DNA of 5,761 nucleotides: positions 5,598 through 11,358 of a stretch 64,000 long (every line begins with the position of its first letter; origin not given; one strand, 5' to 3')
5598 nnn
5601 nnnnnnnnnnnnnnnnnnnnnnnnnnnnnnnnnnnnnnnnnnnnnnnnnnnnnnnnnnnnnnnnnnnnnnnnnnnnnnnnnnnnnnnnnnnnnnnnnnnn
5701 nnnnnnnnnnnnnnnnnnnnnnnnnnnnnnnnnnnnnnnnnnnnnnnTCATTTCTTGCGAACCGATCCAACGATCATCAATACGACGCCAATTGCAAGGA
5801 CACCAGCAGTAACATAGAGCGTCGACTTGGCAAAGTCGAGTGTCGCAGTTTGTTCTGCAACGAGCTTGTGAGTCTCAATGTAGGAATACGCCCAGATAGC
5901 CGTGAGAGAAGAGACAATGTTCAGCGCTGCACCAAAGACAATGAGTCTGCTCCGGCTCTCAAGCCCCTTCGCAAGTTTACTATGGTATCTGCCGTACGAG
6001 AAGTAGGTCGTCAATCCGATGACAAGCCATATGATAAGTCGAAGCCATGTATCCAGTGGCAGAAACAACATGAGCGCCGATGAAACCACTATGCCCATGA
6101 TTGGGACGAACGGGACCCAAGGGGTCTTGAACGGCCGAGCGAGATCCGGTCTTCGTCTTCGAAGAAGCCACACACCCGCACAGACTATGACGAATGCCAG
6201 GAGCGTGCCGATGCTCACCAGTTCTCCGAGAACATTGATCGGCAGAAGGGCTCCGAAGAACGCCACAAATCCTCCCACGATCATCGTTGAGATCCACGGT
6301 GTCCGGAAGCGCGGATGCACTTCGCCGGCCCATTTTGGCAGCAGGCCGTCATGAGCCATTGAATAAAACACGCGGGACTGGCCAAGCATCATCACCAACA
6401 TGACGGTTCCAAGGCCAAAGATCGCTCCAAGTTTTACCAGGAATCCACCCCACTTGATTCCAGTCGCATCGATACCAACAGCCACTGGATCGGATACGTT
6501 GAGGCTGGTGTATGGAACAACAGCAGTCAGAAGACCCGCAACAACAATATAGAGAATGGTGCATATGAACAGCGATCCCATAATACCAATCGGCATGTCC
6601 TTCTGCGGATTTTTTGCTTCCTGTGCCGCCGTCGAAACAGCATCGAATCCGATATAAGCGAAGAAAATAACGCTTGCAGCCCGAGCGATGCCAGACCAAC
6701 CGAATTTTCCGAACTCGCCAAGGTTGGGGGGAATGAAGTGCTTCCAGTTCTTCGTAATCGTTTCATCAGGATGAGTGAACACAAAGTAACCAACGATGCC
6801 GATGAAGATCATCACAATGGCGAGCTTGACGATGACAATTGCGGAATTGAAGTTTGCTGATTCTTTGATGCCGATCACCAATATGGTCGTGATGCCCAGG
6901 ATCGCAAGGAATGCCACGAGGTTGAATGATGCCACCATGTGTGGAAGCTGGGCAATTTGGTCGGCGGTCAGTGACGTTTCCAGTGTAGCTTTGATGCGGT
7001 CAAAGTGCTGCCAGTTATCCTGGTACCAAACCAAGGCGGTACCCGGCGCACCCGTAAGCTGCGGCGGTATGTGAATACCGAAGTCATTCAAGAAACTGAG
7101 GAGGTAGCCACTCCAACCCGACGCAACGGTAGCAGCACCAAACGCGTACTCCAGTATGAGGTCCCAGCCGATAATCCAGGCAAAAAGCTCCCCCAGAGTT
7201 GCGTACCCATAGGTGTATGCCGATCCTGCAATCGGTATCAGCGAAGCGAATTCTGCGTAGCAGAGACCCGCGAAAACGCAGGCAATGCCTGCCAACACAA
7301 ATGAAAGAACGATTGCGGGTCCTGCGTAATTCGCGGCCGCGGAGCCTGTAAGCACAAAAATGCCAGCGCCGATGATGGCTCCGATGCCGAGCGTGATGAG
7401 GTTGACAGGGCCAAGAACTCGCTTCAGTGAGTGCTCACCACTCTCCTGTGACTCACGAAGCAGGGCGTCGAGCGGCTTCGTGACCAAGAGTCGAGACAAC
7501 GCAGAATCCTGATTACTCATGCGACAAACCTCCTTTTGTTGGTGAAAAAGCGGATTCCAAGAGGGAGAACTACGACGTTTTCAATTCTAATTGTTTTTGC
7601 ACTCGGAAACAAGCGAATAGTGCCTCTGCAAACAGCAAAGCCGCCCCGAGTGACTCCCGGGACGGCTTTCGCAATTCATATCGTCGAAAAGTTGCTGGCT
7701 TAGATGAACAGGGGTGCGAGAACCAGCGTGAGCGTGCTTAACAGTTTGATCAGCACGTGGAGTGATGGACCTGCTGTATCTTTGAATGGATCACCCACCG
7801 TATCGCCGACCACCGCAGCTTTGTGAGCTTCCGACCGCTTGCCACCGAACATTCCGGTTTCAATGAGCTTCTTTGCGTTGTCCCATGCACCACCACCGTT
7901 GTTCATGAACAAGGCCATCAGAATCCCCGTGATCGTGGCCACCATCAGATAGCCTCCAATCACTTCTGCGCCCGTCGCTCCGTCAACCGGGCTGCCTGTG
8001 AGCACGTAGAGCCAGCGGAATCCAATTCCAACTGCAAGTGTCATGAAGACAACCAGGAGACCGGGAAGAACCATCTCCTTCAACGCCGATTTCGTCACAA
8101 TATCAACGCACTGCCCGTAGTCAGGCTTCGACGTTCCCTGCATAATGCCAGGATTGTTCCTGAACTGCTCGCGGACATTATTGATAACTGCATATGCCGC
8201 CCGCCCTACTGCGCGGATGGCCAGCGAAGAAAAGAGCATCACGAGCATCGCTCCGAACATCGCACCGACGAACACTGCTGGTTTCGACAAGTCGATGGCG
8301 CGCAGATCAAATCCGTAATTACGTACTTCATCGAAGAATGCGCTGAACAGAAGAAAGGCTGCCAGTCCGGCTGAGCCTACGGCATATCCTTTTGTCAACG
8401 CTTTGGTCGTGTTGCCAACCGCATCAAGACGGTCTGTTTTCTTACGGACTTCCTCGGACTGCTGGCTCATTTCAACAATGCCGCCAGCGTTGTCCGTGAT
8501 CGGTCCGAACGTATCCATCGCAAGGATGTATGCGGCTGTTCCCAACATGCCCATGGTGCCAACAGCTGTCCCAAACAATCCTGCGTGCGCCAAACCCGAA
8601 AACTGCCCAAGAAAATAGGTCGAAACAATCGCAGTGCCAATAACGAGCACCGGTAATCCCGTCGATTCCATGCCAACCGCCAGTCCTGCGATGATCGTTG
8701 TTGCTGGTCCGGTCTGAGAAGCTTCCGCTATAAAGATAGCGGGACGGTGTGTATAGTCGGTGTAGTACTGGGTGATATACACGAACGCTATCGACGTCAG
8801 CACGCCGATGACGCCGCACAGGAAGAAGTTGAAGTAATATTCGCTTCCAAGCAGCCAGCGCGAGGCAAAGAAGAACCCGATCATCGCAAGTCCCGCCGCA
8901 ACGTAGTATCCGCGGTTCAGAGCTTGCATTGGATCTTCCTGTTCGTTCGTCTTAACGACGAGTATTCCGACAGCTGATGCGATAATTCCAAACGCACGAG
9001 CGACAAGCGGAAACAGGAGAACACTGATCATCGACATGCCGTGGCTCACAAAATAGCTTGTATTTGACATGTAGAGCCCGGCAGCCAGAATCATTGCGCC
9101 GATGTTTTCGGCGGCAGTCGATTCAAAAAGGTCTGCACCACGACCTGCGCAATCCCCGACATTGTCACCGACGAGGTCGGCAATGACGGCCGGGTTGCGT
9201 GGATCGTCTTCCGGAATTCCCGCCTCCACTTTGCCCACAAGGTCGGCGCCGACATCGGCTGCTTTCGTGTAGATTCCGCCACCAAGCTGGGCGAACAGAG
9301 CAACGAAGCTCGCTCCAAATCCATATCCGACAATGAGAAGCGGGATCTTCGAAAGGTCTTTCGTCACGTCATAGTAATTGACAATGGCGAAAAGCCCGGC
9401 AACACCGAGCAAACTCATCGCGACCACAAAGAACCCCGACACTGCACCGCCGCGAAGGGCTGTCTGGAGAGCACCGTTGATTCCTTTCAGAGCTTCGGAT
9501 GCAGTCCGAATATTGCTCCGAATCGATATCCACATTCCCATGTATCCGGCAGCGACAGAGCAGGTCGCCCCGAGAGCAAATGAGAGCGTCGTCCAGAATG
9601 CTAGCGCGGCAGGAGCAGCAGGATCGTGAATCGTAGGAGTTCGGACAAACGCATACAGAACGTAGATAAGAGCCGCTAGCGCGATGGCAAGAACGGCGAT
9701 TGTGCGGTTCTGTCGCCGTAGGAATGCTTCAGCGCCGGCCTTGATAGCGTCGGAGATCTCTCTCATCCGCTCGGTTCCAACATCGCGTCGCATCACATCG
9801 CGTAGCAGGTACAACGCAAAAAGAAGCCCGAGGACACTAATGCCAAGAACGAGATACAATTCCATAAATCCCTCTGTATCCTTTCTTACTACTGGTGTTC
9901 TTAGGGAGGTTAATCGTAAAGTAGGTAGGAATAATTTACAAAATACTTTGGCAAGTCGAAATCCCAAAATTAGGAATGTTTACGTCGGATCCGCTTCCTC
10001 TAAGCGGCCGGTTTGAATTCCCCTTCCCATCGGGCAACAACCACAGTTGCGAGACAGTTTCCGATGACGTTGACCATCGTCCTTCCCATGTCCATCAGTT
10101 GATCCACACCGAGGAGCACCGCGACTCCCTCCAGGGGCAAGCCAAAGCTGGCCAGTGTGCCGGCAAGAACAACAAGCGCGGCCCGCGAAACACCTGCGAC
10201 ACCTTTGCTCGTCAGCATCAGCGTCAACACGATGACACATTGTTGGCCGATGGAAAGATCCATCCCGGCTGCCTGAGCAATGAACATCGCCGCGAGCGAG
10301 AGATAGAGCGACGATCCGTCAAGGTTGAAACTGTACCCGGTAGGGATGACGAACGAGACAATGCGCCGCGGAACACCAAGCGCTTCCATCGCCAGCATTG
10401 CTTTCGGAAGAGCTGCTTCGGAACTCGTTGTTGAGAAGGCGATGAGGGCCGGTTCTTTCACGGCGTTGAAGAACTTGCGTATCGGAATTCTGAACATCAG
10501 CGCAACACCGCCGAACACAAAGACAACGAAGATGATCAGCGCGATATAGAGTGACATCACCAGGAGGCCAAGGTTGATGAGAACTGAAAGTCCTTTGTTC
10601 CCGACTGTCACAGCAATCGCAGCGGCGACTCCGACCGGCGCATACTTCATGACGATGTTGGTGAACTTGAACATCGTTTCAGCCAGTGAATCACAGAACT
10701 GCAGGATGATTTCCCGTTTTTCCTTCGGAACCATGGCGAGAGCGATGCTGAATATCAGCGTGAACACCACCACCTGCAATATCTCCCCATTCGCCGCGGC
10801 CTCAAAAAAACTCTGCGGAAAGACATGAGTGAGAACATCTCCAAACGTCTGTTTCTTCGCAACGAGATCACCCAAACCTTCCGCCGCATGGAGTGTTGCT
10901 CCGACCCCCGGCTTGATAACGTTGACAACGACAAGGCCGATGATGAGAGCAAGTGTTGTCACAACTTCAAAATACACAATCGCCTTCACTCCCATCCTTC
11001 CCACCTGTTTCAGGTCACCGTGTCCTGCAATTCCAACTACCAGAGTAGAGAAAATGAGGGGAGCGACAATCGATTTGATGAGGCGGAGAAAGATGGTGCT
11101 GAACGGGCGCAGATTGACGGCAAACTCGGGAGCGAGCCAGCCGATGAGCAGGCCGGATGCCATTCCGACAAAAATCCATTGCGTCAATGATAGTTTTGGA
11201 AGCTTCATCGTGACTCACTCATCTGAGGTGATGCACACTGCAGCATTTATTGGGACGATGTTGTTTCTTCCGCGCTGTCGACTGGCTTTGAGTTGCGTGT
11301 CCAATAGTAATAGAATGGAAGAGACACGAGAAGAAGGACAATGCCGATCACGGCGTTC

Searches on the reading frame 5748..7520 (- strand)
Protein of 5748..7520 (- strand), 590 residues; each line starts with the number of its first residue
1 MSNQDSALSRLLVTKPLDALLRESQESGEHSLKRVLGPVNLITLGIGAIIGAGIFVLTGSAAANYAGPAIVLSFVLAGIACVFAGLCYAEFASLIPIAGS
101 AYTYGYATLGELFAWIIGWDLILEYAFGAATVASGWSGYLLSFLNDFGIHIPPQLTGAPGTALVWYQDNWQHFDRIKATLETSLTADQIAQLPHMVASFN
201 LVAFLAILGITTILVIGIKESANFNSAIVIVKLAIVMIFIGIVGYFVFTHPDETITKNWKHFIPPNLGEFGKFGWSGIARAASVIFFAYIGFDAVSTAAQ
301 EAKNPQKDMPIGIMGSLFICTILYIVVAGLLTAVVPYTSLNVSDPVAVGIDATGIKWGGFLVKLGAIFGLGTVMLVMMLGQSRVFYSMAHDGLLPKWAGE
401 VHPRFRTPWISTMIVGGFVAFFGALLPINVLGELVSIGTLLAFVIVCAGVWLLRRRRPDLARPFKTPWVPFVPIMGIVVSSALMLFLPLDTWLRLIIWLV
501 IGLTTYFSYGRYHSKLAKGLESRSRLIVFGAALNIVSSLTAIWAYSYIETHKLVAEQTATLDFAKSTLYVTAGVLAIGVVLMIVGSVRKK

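Call 60: search_protein_families(library=pfam, proteins=[window:5748-7520:-], max_evalue=0.00001)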
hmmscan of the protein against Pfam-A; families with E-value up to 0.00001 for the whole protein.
window:5748-7520:- (590 aa): 3 families
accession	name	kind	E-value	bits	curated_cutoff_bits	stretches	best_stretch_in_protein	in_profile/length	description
PF13520.12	AA_permease_2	-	2.6e-62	211.6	27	1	36-498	1-420/427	Amino acid permease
PF00324.27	AA_permease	-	1.1e-38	133.6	24.6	1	42-489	3-422/470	Amino acid permease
PF13906.12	AA_permease_C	-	3.3e-15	56.4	27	1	464-514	1-51/51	C-terminus of AA_permease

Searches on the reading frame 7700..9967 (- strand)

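Call 60: search_protein_families(library=pfam, proteins=[window:7700-9967:-], max_evalue=0.00001)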
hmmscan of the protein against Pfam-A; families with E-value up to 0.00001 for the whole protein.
window:7700-9967:- (755 aa): 1 family
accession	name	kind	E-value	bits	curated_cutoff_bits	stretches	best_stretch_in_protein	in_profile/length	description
PF03030.21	H_PPase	-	1.5e-258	860.2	29.7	1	45-750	1-645/645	Inorganic H+ pyrophosphatase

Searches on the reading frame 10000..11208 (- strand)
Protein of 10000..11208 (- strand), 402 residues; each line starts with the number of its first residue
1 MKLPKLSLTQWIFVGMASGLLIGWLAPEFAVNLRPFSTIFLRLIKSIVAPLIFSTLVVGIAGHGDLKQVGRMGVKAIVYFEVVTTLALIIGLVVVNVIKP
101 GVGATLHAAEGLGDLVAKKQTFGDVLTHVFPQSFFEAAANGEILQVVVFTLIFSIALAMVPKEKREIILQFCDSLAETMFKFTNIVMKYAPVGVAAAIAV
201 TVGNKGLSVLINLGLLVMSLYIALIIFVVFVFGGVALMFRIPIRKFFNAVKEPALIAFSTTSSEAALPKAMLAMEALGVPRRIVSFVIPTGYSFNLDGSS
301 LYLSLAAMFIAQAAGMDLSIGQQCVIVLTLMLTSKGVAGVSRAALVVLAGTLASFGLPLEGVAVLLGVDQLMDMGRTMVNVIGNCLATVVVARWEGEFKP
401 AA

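Call 60: search_protein_families(library=pfam, proteins=[window:10000-11208:-], max_evalue=0.00001)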
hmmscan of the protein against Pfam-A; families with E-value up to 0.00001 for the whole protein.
window:10000-11208:- (402 aa): 1 family
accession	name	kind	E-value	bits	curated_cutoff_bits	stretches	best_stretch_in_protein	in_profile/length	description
PF00375.23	SDF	-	4.3e-120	401.7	27.9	1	8-394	1-387/387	Sodium:dicarboxylate symporter family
